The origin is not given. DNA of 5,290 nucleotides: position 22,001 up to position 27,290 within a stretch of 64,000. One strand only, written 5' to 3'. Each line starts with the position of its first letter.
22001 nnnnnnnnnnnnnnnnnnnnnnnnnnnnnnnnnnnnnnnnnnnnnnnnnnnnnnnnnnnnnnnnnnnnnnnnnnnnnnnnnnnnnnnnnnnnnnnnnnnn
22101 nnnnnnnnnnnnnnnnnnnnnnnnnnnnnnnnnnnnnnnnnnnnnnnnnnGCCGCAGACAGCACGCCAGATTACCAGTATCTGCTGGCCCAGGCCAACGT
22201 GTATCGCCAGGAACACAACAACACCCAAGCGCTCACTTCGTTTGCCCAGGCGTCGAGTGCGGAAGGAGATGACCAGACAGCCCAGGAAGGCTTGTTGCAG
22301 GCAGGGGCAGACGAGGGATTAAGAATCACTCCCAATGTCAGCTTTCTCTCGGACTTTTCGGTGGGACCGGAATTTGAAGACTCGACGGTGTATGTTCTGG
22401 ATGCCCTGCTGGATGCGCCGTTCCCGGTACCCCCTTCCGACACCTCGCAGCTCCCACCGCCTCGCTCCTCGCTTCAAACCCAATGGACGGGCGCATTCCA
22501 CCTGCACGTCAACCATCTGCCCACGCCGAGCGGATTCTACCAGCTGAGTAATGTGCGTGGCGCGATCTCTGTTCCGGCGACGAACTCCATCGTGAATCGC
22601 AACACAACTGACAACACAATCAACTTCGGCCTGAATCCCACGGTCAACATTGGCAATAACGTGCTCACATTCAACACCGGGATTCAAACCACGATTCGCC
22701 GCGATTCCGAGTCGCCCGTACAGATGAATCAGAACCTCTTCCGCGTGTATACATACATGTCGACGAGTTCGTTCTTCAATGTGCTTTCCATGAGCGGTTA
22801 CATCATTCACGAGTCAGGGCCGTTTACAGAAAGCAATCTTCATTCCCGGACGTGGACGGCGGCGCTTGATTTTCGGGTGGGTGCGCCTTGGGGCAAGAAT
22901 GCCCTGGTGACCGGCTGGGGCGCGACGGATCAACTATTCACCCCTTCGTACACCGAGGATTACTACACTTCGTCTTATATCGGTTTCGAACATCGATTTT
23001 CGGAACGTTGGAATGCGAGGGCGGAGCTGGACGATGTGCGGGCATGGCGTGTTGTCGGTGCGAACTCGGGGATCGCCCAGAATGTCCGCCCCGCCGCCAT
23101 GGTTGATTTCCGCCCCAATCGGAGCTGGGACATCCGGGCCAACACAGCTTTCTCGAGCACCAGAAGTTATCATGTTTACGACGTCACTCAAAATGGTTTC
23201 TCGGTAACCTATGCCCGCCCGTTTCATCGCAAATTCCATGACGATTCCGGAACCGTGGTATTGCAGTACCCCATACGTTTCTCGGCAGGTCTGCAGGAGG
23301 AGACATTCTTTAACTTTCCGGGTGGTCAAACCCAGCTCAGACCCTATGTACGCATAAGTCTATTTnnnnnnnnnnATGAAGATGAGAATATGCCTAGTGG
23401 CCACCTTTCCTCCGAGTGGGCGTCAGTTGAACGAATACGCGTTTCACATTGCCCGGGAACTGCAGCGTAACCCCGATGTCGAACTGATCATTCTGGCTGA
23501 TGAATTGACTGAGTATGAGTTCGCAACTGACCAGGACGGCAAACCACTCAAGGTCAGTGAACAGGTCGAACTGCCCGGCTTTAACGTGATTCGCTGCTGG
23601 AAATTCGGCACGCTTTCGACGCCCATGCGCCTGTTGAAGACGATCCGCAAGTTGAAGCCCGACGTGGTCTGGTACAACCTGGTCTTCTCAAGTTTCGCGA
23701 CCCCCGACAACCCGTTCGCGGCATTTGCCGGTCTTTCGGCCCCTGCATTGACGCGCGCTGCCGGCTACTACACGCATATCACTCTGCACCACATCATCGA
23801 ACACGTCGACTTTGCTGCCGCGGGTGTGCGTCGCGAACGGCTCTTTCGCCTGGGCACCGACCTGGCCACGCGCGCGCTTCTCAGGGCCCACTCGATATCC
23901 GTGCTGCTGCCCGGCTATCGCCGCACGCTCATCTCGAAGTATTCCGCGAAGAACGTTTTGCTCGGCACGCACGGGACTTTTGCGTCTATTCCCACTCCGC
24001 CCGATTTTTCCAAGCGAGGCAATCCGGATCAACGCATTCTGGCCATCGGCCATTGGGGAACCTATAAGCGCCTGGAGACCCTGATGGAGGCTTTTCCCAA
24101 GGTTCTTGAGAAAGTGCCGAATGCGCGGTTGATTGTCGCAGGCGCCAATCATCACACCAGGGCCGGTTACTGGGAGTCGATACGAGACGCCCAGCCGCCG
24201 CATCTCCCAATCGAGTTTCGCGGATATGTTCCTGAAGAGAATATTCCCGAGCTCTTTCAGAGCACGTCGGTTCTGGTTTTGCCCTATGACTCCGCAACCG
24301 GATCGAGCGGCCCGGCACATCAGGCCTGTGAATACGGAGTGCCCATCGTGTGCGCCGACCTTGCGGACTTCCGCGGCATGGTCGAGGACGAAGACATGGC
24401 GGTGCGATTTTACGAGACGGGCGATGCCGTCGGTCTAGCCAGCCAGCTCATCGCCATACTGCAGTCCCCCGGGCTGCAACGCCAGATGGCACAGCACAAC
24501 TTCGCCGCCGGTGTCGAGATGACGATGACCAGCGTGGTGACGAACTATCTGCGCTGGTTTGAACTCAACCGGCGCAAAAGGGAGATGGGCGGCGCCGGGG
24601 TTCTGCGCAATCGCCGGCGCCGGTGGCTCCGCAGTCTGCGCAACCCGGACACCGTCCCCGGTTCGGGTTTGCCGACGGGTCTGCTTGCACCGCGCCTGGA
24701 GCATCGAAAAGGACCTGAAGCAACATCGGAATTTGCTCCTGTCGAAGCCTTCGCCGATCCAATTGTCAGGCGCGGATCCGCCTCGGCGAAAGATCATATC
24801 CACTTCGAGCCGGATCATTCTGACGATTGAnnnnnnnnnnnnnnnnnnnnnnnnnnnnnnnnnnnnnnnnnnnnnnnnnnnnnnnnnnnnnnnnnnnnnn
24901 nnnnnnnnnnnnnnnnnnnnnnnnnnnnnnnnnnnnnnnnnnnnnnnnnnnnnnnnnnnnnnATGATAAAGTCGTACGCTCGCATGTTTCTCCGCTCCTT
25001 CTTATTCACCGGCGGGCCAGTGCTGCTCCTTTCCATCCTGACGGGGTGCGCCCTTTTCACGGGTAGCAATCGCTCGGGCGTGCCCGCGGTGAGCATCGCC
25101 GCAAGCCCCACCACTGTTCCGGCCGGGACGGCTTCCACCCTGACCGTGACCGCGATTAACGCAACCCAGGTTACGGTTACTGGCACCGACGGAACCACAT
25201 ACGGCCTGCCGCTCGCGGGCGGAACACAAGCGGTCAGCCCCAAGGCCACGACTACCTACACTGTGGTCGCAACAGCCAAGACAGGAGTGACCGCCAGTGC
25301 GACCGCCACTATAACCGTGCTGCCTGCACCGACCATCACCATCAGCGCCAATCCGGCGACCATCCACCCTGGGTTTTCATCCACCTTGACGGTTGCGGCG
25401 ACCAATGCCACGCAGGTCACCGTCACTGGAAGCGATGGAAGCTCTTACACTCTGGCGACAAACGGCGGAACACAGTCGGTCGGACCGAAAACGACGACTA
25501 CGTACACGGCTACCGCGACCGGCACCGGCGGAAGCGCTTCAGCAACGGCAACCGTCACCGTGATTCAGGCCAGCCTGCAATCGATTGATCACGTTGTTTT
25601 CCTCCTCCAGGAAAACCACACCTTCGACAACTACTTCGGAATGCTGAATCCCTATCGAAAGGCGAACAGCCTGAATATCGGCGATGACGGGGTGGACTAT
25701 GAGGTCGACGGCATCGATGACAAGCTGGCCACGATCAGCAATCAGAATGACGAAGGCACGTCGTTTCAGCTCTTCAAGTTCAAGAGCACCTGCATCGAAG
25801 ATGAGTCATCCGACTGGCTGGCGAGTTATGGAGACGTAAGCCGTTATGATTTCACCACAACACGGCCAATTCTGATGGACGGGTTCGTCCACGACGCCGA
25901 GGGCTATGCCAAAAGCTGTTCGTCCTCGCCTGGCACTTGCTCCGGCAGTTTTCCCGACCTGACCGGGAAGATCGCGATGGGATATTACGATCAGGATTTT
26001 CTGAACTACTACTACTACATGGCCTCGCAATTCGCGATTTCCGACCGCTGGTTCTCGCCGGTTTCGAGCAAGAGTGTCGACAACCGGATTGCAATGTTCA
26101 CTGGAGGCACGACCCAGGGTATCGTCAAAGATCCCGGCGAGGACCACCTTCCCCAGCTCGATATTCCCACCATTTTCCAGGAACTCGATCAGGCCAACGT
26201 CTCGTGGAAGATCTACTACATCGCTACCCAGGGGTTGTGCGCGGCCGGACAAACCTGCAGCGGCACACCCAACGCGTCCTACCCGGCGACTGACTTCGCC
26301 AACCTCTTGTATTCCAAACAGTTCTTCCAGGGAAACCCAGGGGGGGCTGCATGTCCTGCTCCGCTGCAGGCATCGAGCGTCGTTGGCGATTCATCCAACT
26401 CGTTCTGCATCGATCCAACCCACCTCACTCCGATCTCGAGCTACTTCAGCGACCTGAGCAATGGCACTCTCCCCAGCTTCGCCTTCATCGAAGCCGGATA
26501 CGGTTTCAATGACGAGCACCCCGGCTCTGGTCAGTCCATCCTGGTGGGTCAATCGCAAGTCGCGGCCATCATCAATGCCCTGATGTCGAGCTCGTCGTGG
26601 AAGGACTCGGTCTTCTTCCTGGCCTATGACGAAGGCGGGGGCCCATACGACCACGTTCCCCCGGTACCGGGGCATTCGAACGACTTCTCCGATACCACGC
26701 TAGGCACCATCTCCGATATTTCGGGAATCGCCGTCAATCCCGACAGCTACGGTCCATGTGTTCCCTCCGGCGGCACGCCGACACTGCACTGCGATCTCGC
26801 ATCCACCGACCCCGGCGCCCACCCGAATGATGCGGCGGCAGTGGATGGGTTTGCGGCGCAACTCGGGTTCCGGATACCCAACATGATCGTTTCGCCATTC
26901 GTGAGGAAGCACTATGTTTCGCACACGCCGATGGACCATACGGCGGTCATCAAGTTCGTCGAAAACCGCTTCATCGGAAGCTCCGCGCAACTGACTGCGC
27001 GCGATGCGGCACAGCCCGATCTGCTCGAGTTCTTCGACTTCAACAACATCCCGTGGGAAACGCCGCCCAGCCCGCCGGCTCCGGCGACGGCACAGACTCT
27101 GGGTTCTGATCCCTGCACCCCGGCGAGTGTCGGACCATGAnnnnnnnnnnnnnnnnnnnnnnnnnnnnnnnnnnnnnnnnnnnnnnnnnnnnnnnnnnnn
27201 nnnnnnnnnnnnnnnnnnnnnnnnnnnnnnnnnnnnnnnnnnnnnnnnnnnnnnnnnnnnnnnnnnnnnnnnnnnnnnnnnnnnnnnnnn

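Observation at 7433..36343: Putative undescribed exopolysaccharide/surface-glycan synthesis and export system (~29 kb)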

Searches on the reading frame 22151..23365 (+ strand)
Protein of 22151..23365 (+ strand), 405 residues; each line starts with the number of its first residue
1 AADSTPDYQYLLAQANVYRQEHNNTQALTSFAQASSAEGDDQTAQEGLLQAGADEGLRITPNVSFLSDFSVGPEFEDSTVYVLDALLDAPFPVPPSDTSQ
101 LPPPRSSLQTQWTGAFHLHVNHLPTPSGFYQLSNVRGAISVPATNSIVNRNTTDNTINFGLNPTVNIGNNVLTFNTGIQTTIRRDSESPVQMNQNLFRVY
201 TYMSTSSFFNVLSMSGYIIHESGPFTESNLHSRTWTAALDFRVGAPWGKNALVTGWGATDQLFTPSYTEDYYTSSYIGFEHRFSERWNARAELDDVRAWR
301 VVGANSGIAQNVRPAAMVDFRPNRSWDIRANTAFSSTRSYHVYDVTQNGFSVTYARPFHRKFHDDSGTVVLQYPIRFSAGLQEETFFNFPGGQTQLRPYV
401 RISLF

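Call 20: search_protein_families(library=pfam, proteins=[window:22151-23365:+], max_evalue=10)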
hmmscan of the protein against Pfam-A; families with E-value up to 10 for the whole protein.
window:22151-23365:+ (405 aa): 2 families
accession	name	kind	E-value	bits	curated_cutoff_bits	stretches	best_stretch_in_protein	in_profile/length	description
PF13429.12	TPR_15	-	0.1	12.4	26.2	1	9-49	147-187/280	Tetratricopeptide repeat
PF13432.12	TPR_16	-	0.36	11.8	32.7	1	12-56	1-45/65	Tetratricopeptide repeat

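Call 53: search_solved_structures(query=A3, max_evalue=10)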
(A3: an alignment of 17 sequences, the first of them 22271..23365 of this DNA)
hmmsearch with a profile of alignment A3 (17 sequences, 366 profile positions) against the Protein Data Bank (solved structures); distinct sequences matched with E-value up to 10: 0.

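Call 71: predict_structure(alignment_id=A3)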
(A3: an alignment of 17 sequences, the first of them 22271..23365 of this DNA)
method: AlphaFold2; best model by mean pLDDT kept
length: 365 residues; sequences in the alignment: 17
mean_pLDDT: 63.9   pTM: 0.58
mean pLDDT of the five models: 63.9, 59.5, 50.2, 36.7, 32.7
residues with pLDDT >= 90: 0; 70-90: 128; 50-70: 185; < 50: 52
segments of 3 or more residues with pLDDT < 50: 1-16, 94-110, 147-153, 167-169, 186-188, 205-207
pLDDT, mean of each block of 10 residues (from residue 1): 29 45 62 65 60 52 56 57 51 47 41 58 61 61 52 53 52 64 54 71 59 78 70 85 80 84 76 86 82 77 76 75 66 72 69 69 68
secondary structure, 60 per line:
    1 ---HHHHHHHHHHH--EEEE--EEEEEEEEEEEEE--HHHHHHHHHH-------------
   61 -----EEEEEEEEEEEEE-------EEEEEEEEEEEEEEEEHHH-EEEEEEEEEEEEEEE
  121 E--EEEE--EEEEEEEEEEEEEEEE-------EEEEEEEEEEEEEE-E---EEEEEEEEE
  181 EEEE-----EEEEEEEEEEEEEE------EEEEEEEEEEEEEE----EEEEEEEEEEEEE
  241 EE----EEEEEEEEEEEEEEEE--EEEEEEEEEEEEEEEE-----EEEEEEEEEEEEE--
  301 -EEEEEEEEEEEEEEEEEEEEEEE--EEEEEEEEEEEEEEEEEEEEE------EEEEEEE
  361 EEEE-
elements in order: H4-14 E17-20 E23-35 H38-47 E66-78 E86-101 E106-121 E124-127 E130-145 E153-166 E172-184 E190-203 E210-223 E228-242 E247-262 E265-280 E286-298 E302-324 E327-347 E354-364

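Call 74: fold_search(model_id=the predicted structure, library=pdb)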
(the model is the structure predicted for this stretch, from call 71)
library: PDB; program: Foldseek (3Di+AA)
matches with E <= 10: 723; with E <= 0.001: 69
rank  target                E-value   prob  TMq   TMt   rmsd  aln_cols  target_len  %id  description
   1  5mdq_A                4.2e-06  1.00  0.44  0.46  13.1       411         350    8  Crystal structure of outer membrane expressed Chitoporin VhChip from Vibrio harveyi (released 2017-12-20)
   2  5mdo_A                4.9e-06  1.00  0.43  0.46  12.1       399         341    8  Crystal structure of in vitro folded Chitoporin VhChip from Vibrio harveyi (crystal form I) (released 2017-12-20)
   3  6ehe                  1.5e-05  1.00  0.44  0.51   8.7       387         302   10  OmpTdeltaL8 (loop L8 deletion mutant of OmpT), an outer membrane protein of Vibrio cholerae (released 2018-04-25)
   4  1oh2_Q                1.9e-05  1.00  0.36  0.34  12.0       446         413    9  Sucrose-Specific Porin, with Bound Sucrose Molecules (released 2003-05-29)
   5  5ldv                  2.7e-05  1.00  0.41  0.38  12.1       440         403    8  Crystal Structures of MOMP from Campylobacter jejuni (released 2016-10-26)
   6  7eqm_A                3.6e-05  1.00  0.43  0.47  10.2       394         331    9  Apo Truncated VhChiP (Delta 1-19) (released 2022-08-10)
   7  1a0t_P                3.8e-05  1.00  0.36  0.33  11.9       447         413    8  SUCROSE-SPECIFIC PORIN, WITH BOUND SUCROSE MOLECULES (released 1998-03-18)
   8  4y25                  4.0e-05  1.00  0.49  0.59   8.1       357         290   11  Bacterial polysaccharide outer membrane secretin (released 2016-03-16)
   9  8wv0_B                4.2e-05  1.00  0.30  0.33  15.0       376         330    8  Outer membrane porin of Burkholderia pseudomallei (BpsOmp38) (released 2024-10-30)
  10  3rbh_C                4.4e-05  1.00  0.49  0.45   9.9       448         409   12  Structure of alginate export protein AlgE from Pseudomonas aeruginosa (released 2011-07-27)
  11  4azl_A                5.1e-05  1.00  0.46  0.41   9.6       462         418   11  In meso structure of alginate transporter, AlgE, from Pseudomoas aeruginosa, PAO1, crystal form 2. (released 2013-07-03)
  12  3wi4                  5.8e-05  1.00  0.43  0.49   9.6       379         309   12  Crystal structure of wild-type PorB from Neisseria meningitidis serogroup B (released 2014-01-01)
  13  3brz                  6.4e-05  1.00  0.31  0.29  14.9       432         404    8  Crystal structure of the Pseudomonas putida toluene transporter TodX (released 2008-06-10)
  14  4azl_B                6.7e-05  1.00  0.47  0.41   9.9       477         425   10  In meso structure of alginate transporter, AlgE, from Pseudomoas aeruginosa, PAO1, crystal form 2. (released 2013-07-03)
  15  9a32_MODEL_1_A        7.1e-05  1.00  0.43  0.43   9.2       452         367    8  Model of E. coli OmpC by in-cell photo-crosslinking MS and deep learning (released 2023-02-24)
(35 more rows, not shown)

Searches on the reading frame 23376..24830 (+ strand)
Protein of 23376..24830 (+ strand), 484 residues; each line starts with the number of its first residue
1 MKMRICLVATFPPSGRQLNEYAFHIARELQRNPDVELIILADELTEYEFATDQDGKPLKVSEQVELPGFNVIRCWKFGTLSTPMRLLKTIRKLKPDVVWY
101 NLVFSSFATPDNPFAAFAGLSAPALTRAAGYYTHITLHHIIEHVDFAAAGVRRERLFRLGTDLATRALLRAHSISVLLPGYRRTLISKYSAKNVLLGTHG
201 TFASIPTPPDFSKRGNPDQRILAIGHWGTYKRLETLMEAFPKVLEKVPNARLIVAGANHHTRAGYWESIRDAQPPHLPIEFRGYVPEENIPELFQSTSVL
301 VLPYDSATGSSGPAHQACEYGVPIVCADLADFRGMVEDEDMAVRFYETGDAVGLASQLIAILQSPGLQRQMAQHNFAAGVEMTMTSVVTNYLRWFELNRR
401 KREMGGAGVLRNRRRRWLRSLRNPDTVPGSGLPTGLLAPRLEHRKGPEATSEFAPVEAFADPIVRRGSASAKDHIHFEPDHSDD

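Call 4: search_protein_families(library=pfam, proteins=[window:23376-24830:+], max_evalue=0.01)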
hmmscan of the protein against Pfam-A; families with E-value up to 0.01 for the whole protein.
window:23376-24830:+ (484 aa): 2 families
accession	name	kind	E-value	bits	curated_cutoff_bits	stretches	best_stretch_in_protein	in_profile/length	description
PF13692.12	Glyco_trans_1_4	-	5.5e-17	62.8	27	1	219-363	2-141/142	Glycosyl transferases group 1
PF00534.26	Glycos_transf_1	-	7.9e-14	52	26.4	1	217-373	14-167/172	Glycosyl transferases group 1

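Call 6: search_protein_families(library=ncbifam, proteins=[window:23376-24830:+], max_evalue=0.01)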
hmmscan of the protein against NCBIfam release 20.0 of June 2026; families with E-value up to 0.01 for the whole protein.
window:23376-24830:+ (484 aa): 6 families
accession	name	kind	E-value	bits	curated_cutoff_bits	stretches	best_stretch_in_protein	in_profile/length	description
TIGR04157.1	glyco_rSAM_CFB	subfamily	2.7e-09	36.5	400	1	218-374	227-384/406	TIGR04157 family glycosyltransferase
TIGR04063.1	stp3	hypoth_equivalog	1.3e-07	30.9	442.05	1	156-372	143-368/397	TIGR04063 family PEP-CTERM/XrtA system glycosyltransferase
TIGR03088.1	stp2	hypoth_equivalog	6.3e-07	28.8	409.05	1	215-396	191-371/374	TIGR03088 family PEP-CTERM/XrtA system glycosyltransferase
TIGR04047.1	MSMEG_0565_glyc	hypoth_equivalog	6.8e-07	28.7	259.85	1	221-369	196-346/373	MSMEG_0565 family glycosyltransferase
NF041876.1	EPS_EpsE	equivalog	9.2e-06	25.1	400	1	217-374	213-371/389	exopolysaccharide biosynthesis GT4 family glycosyltransferase EpsE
NF038229.1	Glyco4_Geo_Pelo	equivalog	0.00019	20.5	400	1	234-376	177-313/338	GPMC system family 4 glycosyltransferase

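Call 21: search_solved_structures(query=window:23376-24830:+, max_evalue=0.01)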
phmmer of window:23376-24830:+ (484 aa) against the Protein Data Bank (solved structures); distinct sequences matched with E-value up to 0.01: 4.
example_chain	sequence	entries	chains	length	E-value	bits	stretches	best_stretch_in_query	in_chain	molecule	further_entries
4n9w_A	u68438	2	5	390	4.5e-05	25.6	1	202-368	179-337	GDP-mannose-dependent alpha-(1-2)-phosphatidylinositol mannosyltransferase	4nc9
2gej_A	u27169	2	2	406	4.9e-05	25.5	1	202-368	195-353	PHOSPHATIDYLINOSITOL MANNOSYLTRANSFERASE (PimA)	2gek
2jjm_A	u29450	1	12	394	0.0028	19.7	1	220-379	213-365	GLYCOSYL TRANSFERASE, GROUP 1 FAMILY PROTEIN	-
3mbo_A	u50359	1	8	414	0.0032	19.5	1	220-379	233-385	Glycosyltransferase, group 1 family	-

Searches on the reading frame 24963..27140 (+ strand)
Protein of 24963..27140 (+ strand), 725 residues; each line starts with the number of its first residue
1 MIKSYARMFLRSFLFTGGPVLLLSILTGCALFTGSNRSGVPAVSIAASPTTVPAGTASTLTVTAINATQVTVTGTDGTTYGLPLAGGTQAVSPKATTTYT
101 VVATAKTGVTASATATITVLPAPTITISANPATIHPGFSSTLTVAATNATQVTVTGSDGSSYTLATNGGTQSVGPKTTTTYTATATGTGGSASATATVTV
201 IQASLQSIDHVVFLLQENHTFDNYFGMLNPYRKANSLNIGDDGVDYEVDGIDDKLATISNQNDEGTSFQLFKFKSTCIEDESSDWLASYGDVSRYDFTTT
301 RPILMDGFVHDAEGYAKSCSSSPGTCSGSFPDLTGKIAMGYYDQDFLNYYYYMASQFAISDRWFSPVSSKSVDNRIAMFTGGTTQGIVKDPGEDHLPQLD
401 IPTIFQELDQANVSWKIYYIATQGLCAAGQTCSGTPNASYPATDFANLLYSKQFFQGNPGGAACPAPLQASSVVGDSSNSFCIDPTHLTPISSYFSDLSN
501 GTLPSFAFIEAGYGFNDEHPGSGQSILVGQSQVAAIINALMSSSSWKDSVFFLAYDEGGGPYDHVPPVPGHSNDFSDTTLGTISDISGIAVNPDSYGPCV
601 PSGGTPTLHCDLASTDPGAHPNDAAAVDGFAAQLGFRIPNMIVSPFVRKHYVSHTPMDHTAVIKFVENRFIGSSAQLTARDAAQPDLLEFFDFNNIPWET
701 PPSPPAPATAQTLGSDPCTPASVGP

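Call 4: search_protein_families(library=pfam, proteins=[window:24963-27140:+], max_evalue=0.01)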
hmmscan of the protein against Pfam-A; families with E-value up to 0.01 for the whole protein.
window:24963-27140:+ (725 aa): 1 family
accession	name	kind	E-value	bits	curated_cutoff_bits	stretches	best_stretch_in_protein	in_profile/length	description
PF04185.19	Phosphoesterase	-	2.8e-61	208.1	23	1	208-670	1-353/356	Phosphoesterase family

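Call 70: search_protein_families(library=ncbifam, proteins=[window:24963-27140:+], max_evalue=0.01)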
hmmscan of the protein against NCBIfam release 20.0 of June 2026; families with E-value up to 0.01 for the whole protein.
window:24963-27140:+ (725 aa): 2 families
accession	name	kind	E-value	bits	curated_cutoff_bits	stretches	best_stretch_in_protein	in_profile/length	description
TIGR03396.1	PC_PLC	equivalog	2.7e-44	151.7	580.25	2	328-696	130-450/688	phosphocholine-specific phospholipase C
TIGR03397.1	acid_phos_Burk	subfamily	6.2e-21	75.1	362.75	2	390-570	253-409/483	acid phosphatase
